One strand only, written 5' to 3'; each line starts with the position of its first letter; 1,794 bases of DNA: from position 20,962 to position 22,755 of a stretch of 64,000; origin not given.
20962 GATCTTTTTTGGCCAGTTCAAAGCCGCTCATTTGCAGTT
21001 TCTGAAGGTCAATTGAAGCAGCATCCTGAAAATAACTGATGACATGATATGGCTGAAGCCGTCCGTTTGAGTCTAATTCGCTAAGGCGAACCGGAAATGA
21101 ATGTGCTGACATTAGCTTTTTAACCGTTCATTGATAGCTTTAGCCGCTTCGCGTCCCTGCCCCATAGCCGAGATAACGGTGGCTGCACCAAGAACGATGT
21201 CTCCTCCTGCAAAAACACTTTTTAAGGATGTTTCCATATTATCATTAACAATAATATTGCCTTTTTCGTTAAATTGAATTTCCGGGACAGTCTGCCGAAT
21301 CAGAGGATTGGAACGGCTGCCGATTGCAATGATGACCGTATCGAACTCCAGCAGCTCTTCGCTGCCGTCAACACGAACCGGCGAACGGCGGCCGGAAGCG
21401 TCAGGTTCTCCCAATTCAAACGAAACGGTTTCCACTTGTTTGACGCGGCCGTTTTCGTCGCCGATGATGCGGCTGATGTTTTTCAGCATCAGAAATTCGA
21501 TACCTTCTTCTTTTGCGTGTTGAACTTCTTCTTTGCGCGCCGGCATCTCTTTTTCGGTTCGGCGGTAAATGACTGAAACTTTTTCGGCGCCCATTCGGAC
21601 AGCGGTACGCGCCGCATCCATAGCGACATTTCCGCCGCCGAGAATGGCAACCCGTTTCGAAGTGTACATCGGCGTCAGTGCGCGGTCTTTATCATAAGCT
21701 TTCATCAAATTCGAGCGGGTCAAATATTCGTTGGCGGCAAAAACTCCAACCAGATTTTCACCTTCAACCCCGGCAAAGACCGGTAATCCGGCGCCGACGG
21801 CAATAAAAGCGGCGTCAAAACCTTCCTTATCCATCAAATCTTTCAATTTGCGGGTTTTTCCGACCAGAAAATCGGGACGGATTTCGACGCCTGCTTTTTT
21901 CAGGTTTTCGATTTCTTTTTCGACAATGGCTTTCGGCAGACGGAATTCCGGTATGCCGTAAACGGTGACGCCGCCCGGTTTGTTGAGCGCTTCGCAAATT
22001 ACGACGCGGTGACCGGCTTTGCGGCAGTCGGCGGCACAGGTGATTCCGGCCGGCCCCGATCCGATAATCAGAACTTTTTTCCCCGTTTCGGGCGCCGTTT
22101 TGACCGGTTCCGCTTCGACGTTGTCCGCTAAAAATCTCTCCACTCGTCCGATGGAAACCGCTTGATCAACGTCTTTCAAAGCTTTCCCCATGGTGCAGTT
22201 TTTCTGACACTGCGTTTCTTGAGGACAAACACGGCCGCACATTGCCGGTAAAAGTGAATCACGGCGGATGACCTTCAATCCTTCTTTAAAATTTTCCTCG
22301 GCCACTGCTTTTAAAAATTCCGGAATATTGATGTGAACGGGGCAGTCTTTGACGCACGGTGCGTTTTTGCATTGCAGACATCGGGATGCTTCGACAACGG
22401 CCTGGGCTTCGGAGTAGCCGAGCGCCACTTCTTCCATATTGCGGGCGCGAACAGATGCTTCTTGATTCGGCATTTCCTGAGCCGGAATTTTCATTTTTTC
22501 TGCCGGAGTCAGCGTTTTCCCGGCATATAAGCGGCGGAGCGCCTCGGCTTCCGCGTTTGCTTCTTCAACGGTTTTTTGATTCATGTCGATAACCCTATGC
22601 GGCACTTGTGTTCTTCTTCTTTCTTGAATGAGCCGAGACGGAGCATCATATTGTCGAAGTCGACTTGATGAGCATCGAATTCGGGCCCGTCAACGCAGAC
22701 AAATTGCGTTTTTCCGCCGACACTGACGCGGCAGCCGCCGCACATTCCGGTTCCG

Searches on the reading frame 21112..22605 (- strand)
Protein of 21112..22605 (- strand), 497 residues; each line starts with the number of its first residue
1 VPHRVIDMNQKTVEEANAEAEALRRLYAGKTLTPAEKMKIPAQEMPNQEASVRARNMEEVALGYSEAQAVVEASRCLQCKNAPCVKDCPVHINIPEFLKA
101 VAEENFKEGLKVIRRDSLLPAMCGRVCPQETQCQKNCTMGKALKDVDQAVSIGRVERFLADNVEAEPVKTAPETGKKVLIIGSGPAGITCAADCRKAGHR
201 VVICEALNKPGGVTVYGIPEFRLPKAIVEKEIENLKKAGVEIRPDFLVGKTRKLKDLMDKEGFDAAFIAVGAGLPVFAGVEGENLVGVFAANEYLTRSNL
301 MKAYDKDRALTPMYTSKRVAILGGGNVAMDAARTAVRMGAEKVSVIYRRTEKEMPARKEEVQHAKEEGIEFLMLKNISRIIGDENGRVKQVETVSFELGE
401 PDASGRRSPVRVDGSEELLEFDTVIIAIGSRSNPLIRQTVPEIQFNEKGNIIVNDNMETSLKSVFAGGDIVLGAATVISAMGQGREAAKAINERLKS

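Call 67: search_protein_families(library=ncbifam, proteins=[window:21112-22605:-], max_evalue=1e-10)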
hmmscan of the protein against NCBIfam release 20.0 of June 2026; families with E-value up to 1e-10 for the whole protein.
window:21112-22605:- (497 aa): 26 families (the best 25 are shown)
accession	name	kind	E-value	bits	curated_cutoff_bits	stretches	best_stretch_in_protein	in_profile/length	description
NF009414.0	PRK12778.1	equivalog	1.4e-189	631.9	1103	1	11-497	266-751/752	bifunctional dihydroorotate dehydrogenase B NAD binding subunit/NADPH-dependent glutamate synthase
TIGR01316.1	gltA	equivalog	2.9e-171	570.2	471.75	1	53-494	5-448/449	NADPH-dependent glutamate synthase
NF009413.0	PRK12775.1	equivalog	2e-138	462.9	1895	1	41-495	297-754/1006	putative trifunctional 2-polyprenylphenol hydroxylase/glutamate synthase subunit beta/ferritin domain-containing protein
NF009410.0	PRK12771.1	subfamily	8e-110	368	516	1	82-496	48-446/566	NAD(P)-binding protein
TIGR01318.1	gltD_gamma_fam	subfamily_domain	7.4e-108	361.1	482.95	1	42-495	8-465/467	glutamate synthase, small subunit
NF009415.0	PRK12779.1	equivalog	5.7e-105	352.2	1519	1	85-495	211-626/944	putative bifunctional glutamate synthase subunit beta/2-polyprenylphenol hydroxylase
NF009454.0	PRK12814.1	equivalog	7.6e-103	345.1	916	1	81-496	101-501/657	putative NADPH-dependent glutamate synthase small subunit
NF009408.0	PRK12769.1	equivalog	2.6e-94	316.6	1003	1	18-495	167-651/659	formate-dependent uric acid utilization protein AegA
TIGR03315.1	Se_ygfK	equivalog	3.5e-81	273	835.3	1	66-494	429-838/1012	putative selenate reductase subunit YgfK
NF009451.0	PRK12809.1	equivalog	1.7e-80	271.1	1154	1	49-490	183-629/639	formate-dependent uric acid utilization protein YgfT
NF010590.0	PRK13984.1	equivalog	2.1e-80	270.6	946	1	39-496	155-607/611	putative oxidoreductase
NF009409.0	PRK12770.1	subfamily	2.2e-70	237.5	343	1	169-496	12-351/360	putative glutamate synthase subunit beta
TIGR01317.1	GOGAT_sm_gam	subfamily_domain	3.3e-69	234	447.7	1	42-493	10-476/485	glutamate synthase small subunit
NF045663.1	diclust_near_Sec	equivalog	1.2e-36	126.2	530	1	82-271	18-198/759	pyridine nucleotide-disulfide oxidoreductase/dicluster-binding protein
TIGR01292.1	TRX_reduct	equivalog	9.4e-25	87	343.45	1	312-493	137-298/300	thioredoxin-disulfide reductase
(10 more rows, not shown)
